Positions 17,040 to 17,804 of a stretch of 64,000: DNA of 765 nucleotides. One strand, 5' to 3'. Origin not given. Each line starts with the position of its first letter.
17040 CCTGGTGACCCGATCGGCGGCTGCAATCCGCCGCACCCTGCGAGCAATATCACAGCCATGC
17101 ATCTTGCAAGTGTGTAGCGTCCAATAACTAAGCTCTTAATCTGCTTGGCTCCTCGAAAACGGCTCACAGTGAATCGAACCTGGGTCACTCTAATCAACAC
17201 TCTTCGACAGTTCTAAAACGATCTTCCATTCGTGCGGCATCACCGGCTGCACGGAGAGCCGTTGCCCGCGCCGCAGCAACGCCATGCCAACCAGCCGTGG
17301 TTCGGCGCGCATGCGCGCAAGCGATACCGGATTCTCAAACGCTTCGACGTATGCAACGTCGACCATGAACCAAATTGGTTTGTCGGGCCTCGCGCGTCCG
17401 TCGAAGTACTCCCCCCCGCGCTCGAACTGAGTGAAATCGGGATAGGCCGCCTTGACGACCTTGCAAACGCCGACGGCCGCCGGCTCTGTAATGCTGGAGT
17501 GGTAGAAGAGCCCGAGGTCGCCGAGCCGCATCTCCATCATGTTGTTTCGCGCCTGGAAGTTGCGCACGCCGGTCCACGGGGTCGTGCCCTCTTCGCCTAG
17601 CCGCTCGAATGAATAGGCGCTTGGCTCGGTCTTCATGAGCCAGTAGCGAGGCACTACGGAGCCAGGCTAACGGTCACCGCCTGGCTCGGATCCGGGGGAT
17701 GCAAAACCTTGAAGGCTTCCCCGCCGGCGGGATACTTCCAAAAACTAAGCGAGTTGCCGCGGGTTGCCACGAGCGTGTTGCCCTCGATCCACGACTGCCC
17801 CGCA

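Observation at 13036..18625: Translationally coupled operon of five exported lipoproteins plus an EVE-domain protein, with no recognisable function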

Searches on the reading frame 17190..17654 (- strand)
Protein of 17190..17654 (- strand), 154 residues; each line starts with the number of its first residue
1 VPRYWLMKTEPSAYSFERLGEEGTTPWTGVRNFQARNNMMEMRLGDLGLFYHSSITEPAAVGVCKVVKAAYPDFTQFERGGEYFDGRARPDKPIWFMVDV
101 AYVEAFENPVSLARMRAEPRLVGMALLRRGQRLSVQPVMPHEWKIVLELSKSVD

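Call 3: search_protein_families(library=pfam, max_evalue=0.1, proteins=[window:17190-17654:-])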
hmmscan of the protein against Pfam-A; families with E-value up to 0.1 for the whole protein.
window:17190-17654:- (154 aa): 1 family
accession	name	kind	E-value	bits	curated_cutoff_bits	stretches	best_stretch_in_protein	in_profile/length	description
PF01878.24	EVE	-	7.3e-52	175.7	23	1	3-149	1-145/145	EVE domain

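Call 4: search_protein_families(library=ncbifam, max_evalue=0.1, proteins=[window:17190-17654:-])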
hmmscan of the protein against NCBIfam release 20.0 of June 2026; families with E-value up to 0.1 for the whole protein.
window:17190-17654:- (154 aa): 0 families

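Call 21: find_encoding_contigs(protein=window:17190-17654:-, flank=10000, max_places=6)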
Protein window:17190-17654:- (154 aa): no gene with exactly this product is on record in the collection.

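Call 34: find_related_loci(query=window:17193-17654:-, collection=metagenome_contigs, flank=10000)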
Query window:17193-17654:- (154 aa) in metagenome_contigs; peptide patterns used: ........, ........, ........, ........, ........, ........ (x = any residue, [..] = any of these).
313 stretches matched a pattern; 267 encode a relative of the query (tblastn E <= 1e-3); the best 80 are kept; 80 distinct loci.
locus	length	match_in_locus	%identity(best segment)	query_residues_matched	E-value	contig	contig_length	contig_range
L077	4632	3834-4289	92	1-152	9e-97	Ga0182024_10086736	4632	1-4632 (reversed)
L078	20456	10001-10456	91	3-154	8e-96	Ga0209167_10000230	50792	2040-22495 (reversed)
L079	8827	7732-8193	90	1-154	2e-95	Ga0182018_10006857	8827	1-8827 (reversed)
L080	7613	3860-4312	93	1-151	1e-95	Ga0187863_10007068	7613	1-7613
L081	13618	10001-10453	93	1-151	1e-95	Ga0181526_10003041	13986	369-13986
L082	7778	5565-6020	91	1-152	5e-95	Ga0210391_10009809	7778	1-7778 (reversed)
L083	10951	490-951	90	1-154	2e-94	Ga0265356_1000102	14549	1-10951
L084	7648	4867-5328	90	1-154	2e-94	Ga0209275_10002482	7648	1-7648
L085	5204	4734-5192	89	1-153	6e-94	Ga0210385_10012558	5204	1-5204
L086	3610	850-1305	89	1-152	2e-93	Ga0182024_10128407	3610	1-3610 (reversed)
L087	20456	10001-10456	88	1-152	1e-92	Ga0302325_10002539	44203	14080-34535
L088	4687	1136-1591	88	1-152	1e-92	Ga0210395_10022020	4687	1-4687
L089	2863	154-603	89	1-150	3e-94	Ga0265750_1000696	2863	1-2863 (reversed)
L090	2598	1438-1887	89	1-150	6e-95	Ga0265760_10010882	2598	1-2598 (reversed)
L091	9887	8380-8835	88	1-152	4e-92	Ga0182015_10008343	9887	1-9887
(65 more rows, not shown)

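Call 44: search_protein_families(library=pfam, max_evalue=0.01, proteins=[L083:9003-10106:+])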
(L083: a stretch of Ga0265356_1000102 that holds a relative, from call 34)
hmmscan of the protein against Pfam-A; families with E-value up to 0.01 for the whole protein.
L083:9003-10106:+ (368 aa): 3 families
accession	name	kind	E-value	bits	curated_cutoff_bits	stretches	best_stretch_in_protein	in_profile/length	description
PF24684.1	Vgb_lyase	-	3.3e-19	69.2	50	1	85-328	12-263/290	Virginiamycin B lyase family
PF08450.18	SGL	-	2.8e-07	30.8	26.3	1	218-326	15-123/246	SMP-30/Gluconolactonase/LRE-like region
PF16819.11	DUF5074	-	0.0034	16.9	27.2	0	223-329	163-273/353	Domain of unknown function (DUF5074)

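Call 47: search_protein_families(library=padloc, max_evalue=0.01, proteins=[window:17190-17654:-])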
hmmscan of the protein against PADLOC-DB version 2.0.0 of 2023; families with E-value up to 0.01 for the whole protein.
window:17190-17654:- (154 aa): 0 families

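Call 62: search_protein_families(library=ncbifam, max_evalue=0.01, proteins=[L078:14016-15323:+])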
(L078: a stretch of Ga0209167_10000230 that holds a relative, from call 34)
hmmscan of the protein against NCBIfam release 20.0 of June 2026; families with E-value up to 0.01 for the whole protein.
L078:14016-15323:+ (436 aa): 1 family
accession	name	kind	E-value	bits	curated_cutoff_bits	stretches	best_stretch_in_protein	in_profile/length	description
TIGR03803.2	Gloeo_Verruco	domain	4.2e-80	263.3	44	7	192-238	1-48/50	choice-of-anchor tandem repeat GloVer-containing protein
